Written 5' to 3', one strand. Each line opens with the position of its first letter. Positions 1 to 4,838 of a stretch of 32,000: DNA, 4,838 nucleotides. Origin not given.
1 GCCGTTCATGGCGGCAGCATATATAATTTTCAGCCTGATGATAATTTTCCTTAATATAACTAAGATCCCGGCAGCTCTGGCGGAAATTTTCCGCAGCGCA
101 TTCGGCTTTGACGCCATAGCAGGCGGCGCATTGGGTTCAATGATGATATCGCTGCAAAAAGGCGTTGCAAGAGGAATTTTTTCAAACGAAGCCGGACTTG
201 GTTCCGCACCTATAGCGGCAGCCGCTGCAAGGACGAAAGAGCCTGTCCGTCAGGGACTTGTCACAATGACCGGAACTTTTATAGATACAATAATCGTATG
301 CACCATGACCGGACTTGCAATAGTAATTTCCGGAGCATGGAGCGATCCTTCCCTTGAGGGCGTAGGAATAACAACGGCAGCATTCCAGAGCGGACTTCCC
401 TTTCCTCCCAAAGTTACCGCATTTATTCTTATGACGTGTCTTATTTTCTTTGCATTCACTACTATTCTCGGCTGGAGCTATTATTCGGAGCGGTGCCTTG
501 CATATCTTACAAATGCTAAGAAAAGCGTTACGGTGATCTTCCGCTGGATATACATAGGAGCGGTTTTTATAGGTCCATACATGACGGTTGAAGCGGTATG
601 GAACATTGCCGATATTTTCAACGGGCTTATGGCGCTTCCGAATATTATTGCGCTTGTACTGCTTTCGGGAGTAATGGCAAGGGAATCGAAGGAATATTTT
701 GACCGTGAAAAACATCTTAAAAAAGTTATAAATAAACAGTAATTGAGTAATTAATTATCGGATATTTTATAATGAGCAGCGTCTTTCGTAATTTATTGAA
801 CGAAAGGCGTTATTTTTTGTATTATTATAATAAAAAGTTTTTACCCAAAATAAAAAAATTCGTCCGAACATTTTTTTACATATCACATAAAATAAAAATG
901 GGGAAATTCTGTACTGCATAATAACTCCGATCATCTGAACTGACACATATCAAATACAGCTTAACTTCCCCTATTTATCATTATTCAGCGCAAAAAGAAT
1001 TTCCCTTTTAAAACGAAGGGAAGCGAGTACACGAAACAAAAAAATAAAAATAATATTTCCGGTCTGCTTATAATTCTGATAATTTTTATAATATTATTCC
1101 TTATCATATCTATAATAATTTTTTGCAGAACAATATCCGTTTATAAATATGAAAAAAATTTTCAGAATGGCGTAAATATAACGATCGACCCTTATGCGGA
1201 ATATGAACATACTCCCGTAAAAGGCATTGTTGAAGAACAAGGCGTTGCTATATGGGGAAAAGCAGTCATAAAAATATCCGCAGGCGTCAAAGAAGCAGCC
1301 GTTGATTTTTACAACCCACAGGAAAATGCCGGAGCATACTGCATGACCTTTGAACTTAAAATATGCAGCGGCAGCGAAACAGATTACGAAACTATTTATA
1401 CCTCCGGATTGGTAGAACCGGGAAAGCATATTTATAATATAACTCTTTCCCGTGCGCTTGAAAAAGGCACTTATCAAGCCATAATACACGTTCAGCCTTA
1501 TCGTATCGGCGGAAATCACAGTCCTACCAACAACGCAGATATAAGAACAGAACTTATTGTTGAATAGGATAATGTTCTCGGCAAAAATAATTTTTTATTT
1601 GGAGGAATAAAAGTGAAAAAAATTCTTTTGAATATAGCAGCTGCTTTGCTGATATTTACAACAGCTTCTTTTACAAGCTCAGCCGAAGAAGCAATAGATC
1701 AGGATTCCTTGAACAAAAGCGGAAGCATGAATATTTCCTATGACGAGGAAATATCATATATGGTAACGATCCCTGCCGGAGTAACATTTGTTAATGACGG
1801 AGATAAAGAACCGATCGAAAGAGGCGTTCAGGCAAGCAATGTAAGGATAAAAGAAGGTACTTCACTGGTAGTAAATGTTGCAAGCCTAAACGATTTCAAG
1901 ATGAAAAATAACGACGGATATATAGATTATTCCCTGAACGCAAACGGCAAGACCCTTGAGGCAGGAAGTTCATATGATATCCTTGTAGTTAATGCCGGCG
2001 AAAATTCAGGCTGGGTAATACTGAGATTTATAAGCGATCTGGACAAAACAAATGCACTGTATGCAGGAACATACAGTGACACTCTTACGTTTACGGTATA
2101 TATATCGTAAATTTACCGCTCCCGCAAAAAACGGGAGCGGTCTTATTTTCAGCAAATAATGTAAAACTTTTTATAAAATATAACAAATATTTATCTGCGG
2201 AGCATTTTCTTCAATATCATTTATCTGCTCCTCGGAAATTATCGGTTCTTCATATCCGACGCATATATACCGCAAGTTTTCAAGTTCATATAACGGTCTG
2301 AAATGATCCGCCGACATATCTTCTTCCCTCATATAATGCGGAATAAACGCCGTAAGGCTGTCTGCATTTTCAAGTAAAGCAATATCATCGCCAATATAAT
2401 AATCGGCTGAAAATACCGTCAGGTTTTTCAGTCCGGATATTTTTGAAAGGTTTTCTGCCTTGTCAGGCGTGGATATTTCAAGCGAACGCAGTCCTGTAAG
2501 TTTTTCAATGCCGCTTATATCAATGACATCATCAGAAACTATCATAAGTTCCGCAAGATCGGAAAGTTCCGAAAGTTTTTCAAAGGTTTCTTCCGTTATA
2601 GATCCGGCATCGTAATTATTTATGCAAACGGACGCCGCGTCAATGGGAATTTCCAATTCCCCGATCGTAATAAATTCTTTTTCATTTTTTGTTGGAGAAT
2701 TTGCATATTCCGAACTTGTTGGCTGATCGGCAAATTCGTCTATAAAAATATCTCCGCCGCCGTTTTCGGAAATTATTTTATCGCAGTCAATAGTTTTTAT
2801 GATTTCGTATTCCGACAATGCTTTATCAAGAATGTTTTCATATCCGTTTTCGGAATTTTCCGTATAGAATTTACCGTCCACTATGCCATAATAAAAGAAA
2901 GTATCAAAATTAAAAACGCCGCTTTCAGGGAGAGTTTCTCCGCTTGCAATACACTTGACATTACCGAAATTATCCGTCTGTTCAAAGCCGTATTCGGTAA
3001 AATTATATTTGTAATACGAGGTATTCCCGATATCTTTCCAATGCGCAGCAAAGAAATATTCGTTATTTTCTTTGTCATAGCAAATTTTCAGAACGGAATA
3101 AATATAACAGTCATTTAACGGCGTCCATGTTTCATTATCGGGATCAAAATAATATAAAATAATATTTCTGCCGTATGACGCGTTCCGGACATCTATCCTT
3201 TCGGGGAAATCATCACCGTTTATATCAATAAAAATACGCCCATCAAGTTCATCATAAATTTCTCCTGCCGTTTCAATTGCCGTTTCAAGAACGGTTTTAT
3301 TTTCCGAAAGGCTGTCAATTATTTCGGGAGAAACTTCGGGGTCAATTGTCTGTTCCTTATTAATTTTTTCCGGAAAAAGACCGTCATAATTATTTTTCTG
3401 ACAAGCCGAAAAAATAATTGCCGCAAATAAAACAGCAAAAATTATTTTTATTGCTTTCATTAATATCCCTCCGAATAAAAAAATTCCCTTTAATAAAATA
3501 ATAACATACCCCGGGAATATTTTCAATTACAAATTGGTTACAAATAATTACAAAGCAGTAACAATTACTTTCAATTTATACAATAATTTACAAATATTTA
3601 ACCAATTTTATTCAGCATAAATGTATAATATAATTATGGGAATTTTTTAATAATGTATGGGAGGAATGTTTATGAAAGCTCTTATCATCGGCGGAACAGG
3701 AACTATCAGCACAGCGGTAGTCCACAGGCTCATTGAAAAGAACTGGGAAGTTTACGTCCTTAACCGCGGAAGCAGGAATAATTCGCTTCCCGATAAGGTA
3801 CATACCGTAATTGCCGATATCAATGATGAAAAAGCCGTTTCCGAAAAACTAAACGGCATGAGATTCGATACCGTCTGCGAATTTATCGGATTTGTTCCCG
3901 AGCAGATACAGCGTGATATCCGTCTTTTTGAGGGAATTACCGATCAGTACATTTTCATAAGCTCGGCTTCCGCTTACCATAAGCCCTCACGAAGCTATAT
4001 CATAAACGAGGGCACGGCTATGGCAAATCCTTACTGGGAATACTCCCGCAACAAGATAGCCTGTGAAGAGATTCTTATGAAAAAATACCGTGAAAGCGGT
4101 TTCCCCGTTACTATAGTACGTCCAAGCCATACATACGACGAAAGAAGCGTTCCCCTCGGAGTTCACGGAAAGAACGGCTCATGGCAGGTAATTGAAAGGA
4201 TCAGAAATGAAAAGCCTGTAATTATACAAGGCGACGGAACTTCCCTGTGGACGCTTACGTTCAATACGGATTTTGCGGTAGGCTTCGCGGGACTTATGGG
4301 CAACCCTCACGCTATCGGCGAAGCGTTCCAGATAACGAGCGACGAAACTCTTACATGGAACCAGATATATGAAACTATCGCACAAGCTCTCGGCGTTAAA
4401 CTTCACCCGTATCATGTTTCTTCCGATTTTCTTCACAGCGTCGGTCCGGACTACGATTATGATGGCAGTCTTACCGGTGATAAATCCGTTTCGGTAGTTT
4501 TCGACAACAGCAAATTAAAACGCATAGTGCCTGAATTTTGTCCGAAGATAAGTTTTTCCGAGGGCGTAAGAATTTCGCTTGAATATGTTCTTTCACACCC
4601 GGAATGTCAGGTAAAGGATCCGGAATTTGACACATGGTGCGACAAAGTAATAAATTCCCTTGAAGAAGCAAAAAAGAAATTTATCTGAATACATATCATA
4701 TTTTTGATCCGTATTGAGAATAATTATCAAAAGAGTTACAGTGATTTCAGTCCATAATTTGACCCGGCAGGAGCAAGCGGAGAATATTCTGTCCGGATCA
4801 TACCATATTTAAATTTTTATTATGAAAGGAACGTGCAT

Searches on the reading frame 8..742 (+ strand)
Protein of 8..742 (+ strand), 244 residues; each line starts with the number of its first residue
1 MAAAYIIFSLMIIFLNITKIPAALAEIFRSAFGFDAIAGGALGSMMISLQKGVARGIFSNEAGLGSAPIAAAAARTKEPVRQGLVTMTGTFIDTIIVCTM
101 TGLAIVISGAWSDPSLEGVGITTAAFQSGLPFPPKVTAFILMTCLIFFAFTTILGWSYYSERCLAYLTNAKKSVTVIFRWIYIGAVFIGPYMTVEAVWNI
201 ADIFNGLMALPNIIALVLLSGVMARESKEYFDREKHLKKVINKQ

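Call 87: search_protein_families(library=pfam, proteins=[window:8-742:+], max_evalue=0.0001)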
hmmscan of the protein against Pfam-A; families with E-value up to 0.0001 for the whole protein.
window:8-742:+ (244 aa): 1 family
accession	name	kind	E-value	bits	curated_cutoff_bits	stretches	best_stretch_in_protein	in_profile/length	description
PF01235.23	Na_Ala_symp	-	9.7e-80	269.2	24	1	1-237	166-386/392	Sodium:alanine symporter family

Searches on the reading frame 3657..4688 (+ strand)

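Call 31: search_protein_families(library=pfam, proteins=[window:3657-4688:+], max_evalue=0.00001)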
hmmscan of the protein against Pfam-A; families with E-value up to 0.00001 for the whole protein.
window:3657-4688:+ (343 aa): 5 families
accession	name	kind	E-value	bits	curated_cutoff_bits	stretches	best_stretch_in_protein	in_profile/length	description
PF01370.27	Epimerase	-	4e-22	79.2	20.9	1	8-225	1-238/240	NAD dependent epimerase/dehydratase family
PF16363.11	GDP_Man_Dehyd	-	7.4e-10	39.2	27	1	9-305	1-330/332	GDP-mannose 4,6 dehydratase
PF13460.12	NAD_binding_10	-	1.1e-07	32.4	27.2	1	12-173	1-160/184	NAD(P)H-binding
PF07993.18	NAD_binding_4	-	1.8e-06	27.7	20.1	0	125-161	173-209/258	Male sterility protein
PF04321.23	RmlD_sub_bind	-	2.8e-06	27.1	27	0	6-73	1-55/287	RmlD substrate binding domain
